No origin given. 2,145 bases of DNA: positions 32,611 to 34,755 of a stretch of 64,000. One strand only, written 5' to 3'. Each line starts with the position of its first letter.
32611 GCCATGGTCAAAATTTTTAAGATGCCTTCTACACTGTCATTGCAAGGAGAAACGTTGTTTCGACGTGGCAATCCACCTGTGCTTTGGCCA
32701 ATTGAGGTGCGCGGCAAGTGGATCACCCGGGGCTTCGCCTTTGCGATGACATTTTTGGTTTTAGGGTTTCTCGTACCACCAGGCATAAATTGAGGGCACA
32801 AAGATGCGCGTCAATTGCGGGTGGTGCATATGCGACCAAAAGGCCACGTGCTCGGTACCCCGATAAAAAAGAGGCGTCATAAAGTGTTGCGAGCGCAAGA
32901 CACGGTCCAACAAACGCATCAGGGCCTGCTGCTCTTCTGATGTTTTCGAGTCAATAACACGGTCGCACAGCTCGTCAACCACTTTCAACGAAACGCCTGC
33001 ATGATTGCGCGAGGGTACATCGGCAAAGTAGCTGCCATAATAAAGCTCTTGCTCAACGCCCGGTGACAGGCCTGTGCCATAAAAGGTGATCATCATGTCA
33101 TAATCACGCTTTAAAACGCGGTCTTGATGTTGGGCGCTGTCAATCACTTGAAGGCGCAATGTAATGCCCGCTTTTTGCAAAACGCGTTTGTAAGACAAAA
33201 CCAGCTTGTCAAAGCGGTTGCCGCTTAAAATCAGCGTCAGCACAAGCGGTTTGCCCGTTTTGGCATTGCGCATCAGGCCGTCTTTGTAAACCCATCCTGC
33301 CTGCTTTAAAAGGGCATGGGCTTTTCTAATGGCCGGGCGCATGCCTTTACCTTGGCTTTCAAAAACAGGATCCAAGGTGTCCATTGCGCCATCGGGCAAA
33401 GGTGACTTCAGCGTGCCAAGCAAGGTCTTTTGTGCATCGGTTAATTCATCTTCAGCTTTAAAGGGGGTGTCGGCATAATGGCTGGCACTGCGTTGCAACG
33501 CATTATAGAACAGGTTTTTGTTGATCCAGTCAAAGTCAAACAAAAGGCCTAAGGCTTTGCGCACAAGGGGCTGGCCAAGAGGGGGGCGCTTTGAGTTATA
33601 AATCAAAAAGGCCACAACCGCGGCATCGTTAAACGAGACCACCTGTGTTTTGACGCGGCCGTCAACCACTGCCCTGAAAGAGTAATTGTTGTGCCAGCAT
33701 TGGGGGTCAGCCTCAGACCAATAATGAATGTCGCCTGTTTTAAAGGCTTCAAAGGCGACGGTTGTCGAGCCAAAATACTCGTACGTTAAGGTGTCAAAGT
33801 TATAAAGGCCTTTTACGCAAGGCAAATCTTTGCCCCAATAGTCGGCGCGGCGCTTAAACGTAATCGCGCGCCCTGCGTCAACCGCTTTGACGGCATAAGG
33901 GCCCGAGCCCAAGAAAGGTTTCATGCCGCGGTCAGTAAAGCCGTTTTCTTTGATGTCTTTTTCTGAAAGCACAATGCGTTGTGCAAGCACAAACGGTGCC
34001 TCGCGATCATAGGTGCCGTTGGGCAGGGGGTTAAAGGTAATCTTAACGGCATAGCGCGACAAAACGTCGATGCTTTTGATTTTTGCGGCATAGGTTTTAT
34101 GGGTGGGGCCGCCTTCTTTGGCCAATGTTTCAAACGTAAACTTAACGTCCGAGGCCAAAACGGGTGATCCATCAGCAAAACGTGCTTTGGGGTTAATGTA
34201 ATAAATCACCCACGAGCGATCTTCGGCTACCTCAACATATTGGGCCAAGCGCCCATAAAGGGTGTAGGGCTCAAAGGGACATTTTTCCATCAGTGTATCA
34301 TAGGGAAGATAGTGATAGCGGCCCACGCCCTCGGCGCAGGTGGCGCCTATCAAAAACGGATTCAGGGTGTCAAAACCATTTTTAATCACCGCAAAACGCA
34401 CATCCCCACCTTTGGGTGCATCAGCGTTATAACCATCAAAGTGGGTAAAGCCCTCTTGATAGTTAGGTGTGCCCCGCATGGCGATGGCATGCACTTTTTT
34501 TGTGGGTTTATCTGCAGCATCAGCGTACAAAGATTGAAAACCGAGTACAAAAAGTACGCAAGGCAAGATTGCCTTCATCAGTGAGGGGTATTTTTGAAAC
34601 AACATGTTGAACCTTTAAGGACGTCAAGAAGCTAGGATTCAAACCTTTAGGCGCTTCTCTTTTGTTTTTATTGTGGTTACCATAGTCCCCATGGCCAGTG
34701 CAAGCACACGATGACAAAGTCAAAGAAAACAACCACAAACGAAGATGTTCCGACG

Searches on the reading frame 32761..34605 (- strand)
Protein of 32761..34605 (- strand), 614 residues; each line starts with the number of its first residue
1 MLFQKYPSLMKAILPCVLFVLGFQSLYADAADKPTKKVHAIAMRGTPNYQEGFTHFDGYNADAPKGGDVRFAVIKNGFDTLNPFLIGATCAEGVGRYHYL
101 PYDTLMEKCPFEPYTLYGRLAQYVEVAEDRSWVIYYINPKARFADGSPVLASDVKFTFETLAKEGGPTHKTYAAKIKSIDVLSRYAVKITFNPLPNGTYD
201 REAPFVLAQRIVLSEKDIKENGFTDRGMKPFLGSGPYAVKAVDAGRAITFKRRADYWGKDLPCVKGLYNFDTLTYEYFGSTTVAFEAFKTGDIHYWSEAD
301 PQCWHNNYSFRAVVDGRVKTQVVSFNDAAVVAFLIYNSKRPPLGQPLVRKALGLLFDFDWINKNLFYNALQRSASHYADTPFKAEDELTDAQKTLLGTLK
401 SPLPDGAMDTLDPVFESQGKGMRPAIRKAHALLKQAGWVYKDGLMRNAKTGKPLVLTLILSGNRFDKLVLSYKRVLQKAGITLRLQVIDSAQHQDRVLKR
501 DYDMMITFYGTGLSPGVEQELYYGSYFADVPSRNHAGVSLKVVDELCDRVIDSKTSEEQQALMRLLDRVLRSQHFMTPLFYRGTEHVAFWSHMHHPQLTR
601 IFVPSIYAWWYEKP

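Call 16: search_protein_families(library=ncbifam, proteins=[window:32761-34605:-], max_evalue=0.00001)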
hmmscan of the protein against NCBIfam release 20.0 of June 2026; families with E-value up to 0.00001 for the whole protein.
window:32761-34605:- (614 aa): 5 families
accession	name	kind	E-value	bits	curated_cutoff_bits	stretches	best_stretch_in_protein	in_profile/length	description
TIGR02294.1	nickel_nikA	equivalog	1.4e-19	70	393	2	119-375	51-295/501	nickel ABC transporter substrate-binding protein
NF047575.1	opine_bind_CntA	exception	5.8e-16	58.1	800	1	116-374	77-327/535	staphylopine-dependent metal ABC transporter substrate-binding lipoprotein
NF045468.1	Opp5A_nikA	equivalog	1.4e-14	53.4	600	1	118-387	59-294/488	nickel ABC transporter substrate-binding protein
TIGR04028.1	SBP_KPN_01854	hypoth_equivalog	1.1e-12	47.4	468.5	1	121-274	49-206/509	TIGR04028 family ABC transporter substrate-binding protein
NF045467.1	Opp4A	equivalog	3.5e-12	45.3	650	1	114-295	77-263/556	oligopeptide ABC transporter substrate-binding protein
